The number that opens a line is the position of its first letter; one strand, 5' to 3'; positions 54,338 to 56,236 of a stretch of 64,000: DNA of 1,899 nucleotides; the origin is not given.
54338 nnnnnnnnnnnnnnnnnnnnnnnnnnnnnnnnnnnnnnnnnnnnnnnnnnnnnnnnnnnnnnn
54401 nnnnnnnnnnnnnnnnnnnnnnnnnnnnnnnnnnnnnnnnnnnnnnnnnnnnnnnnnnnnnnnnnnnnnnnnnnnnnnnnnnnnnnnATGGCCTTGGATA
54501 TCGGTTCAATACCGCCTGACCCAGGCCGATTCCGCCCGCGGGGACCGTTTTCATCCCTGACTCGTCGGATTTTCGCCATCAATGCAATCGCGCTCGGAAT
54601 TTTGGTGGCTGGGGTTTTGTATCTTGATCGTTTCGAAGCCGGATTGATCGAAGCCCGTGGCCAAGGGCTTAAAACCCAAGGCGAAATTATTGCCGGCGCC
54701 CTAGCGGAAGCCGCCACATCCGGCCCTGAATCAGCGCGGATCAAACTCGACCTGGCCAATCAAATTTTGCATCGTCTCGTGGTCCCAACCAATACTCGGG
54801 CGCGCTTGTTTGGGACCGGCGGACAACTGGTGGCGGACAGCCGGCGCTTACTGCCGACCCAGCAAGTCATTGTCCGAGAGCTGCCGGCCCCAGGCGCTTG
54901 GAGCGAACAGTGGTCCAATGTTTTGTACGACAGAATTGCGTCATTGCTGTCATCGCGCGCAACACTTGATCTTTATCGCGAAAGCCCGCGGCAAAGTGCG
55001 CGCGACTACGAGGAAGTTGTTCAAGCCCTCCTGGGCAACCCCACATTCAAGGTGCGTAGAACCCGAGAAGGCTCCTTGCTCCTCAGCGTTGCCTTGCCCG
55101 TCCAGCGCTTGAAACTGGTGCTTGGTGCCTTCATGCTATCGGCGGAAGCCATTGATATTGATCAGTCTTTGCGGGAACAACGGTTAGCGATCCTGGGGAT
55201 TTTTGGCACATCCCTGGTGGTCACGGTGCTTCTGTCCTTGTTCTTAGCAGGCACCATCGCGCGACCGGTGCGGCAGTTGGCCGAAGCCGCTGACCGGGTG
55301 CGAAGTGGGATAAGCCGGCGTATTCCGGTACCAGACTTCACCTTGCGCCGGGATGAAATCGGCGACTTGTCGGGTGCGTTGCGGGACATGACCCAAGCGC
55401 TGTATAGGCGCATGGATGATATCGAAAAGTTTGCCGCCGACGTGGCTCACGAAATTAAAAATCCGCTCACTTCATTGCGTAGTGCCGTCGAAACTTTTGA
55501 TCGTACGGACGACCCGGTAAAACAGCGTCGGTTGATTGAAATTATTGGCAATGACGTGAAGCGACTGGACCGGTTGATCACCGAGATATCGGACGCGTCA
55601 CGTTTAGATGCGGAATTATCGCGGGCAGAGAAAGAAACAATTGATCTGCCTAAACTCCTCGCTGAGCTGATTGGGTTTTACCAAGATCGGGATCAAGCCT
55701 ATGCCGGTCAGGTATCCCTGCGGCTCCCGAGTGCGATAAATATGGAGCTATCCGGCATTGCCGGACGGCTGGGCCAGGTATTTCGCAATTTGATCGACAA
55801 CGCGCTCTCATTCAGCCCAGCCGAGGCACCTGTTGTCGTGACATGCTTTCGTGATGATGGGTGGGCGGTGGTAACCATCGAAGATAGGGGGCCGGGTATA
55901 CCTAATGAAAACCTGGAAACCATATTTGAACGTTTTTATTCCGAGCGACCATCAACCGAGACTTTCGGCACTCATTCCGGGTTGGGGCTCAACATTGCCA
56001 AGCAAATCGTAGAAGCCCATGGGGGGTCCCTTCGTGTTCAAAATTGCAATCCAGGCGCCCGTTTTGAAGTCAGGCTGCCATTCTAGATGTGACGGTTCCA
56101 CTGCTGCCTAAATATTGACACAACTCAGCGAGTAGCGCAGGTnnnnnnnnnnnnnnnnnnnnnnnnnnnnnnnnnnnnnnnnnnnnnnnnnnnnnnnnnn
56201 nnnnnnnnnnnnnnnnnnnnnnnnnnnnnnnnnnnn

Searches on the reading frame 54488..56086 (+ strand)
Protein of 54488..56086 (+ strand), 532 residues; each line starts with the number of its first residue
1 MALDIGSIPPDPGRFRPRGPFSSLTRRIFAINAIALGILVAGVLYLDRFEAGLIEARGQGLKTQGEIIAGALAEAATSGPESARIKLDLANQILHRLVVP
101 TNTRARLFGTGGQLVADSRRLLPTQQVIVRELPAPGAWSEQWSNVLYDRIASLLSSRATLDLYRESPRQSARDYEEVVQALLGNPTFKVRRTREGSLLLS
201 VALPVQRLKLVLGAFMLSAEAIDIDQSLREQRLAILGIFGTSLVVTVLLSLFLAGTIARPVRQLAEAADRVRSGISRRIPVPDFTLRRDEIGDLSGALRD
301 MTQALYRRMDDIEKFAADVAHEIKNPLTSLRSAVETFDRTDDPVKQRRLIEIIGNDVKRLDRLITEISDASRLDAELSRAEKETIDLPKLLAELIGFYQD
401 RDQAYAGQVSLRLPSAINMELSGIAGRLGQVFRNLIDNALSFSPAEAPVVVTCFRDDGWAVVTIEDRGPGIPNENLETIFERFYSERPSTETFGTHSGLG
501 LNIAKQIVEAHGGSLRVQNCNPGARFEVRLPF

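Call 7: search_protein_families(library=pfam, proteins=[window:54488-56086:+], max_evalue=0.00001)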
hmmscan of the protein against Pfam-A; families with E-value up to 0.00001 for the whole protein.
window:54488-56086:+ (532 aa): 5 families
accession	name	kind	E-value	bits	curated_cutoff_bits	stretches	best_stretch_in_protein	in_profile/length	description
PF02518.31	HATPase_c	-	2.4e-25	89.6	26.4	1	426-532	4-109/111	Histidine kinase-, DNA gyrase B-, and HSP90-like ATPase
PF13756.12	Stimulus_sens_1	-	3.1e-25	89.2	29.8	1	87-195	3-111/111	Stimulus-sensing domain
PF13755.11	Sensor_TM1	-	7.7e-19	67.7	26.6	1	19-76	7-66/68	Sensor N-terminal transmembrane domain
PF00512.31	HisKA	-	5e-16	59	26.9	1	313-376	3-66/66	His Kinase A (phospho-acceptor) domain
PF00672.30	HAMP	-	8.8e-11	42.4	25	1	252-305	1-51/53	HAMP domain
